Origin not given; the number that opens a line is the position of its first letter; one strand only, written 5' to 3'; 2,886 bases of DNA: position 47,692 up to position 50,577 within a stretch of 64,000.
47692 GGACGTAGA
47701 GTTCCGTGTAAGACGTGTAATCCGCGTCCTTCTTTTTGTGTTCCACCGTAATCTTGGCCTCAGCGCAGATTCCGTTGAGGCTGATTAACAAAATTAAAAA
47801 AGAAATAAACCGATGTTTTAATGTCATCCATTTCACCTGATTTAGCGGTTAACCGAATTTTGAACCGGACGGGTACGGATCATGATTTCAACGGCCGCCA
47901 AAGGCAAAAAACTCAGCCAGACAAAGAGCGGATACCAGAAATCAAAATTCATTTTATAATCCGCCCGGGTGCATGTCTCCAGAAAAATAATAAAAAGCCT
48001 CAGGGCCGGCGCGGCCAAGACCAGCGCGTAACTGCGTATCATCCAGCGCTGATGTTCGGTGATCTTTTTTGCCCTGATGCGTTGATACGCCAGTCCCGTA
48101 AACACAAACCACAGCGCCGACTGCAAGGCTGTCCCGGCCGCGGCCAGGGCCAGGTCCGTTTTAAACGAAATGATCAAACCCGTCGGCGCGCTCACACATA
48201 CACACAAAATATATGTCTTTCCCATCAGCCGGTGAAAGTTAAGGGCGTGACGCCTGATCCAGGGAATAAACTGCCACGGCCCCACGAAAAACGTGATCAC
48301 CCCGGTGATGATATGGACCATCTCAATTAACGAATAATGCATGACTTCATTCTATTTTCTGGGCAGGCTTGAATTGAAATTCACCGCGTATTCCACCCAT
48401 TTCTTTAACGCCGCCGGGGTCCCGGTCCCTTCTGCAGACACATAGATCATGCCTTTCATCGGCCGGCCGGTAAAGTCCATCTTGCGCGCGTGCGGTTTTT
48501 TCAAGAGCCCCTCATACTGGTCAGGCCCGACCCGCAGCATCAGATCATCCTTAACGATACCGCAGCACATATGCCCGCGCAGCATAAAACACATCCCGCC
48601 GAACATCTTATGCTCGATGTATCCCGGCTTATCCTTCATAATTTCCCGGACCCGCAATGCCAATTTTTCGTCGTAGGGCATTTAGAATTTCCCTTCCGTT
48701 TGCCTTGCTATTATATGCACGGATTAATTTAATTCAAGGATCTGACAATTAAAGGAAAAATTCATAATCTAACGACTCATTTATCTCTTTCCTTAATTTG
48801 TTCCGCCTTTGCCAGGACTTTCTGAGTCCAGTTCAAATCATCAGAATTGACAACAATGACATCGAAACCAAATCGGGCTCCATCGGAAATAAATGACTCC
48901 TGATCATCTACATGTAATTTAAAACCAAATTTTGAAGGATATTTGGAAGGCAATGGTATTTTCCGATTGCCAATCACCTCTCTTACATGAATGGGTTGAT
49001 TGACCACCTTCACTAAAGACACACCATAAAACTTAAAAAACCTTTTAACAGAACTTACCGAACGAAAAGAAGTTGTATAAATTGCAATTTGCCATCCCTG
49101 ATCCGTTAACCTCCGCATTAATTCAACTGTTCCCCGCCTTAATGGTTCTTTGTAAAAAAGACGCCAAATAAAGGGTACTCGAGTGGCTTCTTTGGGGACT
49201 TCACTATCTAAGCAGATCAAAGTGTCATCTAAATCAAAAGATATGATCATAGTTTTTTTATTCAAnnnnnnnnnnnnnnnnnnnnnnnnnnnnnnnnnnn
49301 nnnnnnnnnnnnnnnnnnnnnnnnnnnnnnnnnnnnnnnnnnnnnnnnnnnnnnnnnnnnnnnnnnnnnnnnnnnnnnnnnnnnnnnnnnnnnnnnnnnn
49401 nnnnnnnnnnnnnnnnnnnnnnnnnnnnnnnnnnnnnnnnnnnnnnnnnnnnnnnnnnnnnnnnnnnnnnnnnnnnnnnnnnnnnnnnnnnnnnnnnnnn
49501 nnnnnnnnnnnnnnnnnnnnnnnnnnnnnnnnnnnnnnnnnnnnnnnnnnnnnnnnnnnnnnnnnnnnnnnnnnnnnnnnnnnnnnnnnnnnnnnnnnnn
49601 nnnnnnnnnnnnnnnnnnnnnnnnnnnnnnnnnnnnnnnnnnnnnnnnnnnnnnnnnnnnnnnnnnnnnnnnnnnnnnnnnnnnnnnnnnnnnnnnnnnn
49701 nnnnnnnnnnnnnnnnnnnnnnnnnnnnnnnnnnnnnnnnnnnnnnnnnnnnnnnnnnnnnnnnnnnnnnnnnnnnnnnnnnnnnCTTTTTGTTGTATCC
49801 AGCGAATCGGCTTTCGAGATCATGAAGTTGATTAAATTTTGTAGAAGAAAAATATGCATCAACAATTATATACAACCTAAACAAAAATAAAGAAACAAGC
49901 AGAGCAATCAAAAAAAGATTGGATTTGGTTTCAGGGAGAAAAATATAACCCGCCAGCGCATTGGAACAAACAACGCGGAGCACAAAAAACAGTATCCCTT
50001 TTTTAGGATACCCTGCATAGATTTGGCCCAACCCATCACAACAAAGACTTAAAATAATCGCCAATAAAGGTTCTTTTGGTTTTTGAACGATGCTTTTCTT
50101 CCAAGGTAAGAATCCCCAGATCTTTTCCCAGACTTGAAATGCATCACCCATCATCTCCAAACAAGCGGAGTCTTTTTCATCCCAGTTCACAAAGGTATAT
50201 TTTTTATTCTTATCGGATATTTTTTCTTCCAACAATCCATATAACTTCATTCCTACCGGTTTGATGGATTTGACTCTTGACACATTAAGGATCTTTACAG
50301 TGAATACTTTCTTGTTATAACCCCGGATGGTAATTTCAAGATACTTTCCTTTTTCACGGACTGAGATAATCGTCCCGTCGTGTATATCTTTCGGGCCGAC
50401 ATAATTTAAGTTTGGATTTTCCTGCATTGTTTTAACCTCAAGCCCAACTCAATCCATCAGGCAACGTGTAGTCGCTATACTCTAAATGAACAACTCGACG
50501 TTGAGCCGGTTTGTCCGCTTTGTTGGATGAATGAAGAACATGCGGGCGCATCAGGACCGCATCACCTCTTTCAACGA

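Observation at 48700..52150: Lower-GC, tightly overlapping six-gene operon of unusual composition: candidate undescribed modification or processing system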

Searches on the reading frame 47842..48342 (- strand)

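Call 3: search_protein_families(library=pfam, proteins=[window:47842-48342:-], max_evalue=0.01)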
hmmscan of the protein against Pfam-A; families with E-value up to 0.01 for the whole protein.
window:47842-48342:- (166 aa): 2 families
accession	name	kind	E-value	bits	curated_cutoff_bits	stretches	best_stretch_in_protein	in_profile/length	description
PF10067.14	DUF2306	-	6.6e-29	101.4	31.6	1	8-151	2-142/147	Predicted membrane protein (DUF2306)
PF04238.17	DUF420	-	0.005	17.6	30.5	0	73-154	7-88/130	Protein of unknown function (DUF420)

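Call 4: search_protein_families(library=ncbifam, proteins=[window:47842-48342:-], max_evalue=0.01)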
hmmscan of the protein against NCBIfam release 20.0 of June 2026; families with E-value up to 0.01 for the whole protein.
window:47842-48342:- (166 aa): 1 family
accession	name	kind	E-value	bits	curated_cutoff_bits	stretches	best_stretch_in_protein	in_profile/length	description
NF004497.0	PRK05844.1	equivalog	0.0095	15.6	243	0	84-115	48-78/186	pyruvate flavodoxin oxidoreductase subunit gamma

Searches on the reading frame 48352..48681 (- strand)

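Call 3: search_protein_families(library=pfam, proteins=[window:48352-48681:-], max_evalue=0.01)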
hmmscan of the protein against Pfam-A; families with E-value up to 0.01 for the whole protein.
window:48352-48681:- (109 aa): 1 family
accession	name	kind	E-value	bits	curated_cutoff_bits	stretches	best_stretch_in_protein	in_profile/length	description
PF04993.18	TfoX_N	-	5.1e-15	55.8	30.1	1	21-101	9-89/91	TfoX N-terminal domain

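Call 4: search_protein_families(library=ncbifam, proteins=[window:48352-48681:-], max_evalue=0.01)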
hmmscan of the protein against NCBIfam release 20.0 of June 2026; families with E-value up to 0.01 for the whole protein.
window:48352-48681:- (109 aa): 0 families

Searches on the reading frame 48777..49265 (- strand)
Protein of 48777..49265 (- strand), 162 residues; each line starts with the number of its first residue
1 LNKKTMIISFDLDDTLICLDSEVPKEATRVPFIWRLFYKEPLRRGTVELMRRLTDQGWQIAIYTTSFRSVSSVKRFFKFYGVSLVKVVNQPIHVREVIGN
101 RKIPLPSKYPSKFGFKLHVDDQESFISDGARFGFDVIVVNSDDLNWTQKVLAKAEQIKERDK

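Call 3: search_protein_families(library=pfam, proteins=[window:48777-49265:-], max_evalue=0.01)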
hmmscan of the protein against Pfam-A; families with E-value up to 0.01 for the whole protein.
window:48777-49265:- (162 aa): 2 families
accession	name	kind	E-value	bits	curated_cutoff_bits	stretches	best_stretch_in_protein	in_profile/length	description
PF00702.32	Hydrolase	-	0.00055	20.8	26.4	0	34-70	89-127/191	haloacid dehalogenase-like hydrolase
PF08645.17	PNK3P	-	0.0018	18.5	22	1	7-67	2-55/161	Polynucleotide kinase 3 phosphatase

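Call 4: search_protein_families(library=ncbifam, proteins=[window:48777-49265:-], max_evalue=0.01)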
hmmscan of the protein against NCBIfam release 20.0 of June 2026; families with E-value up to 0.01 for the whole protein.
window:48777-49265:- (162 aa): 1 family
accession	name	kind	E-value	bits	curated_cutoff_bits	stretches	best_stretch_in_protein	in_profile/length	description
TIGR01664.1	DNA-3'-Pase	equivalog_domain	0.00076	19.4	107.65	1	5-74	13-74/167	DNA 3'-phosphatase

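Call 6: search_protein_families(library=padloc, proteins=[window:48777-49265:-], max_evalue=0.1)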
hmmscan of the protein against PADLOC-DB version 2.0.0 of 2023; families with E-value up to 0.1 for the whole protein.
window:48777-49265:- (162 aa): 0 families

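Call 7: search_protein_families(library=phrogs, proteins=[window:48777-49265:-], max_evalue=0.1)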
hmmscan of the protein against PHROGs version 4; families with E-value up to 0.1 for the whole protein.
window:48777-49265:- (162 aa): 2 families
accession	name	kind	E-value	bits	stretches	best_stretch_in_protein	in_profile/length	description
phrog_1238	-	moron, auxiliary metabolic gene and host takeover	3.3e-05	24.5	1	2-97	19-100/155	phosphoheptose isomerase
phrog_415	-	other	0.00032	21.5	1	2-65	18-88/218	polynucleotide kinase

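Call 40: search_solved_structures(query=window:48777-49250:-, max_evalue=1)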
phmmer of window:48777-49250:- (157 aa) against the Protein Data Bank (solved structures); distinct sequences matched with E-value up to 1: 0.

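Call 65: find_related_loci(query=window:48777-49250:-, collection=viral_contigs, flank=6000)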
Query window:48777-49250:- (157 aa) in viral_contigs; peptide patterns used: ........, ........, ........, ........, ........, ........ (x = any residue, [..] = any of these).
60 stretches matched a pattern, but none encodes a relative of the query by tblastn (E <= 1e-3).

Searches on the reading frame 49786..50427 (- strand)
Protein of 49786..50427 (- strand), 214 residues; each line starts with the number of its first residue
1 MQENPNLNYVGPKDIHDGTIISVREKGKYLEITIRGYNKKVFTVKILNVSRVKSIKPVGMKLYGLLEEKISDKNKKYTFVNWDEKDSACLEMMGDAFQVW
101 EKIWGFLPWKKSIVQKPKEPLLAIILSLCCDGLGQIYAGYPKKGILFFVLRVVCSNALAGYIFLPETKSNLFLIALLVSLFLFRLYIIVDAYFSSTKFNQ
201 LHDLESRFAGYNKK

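Call 84: search_dna_similar(query=window:49786-50427:-, collection=plasmids, mode=protein, max_evalue=0.01)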
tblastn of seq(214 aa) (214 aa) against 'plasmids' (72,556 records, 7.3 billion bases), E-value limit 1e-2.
No match.
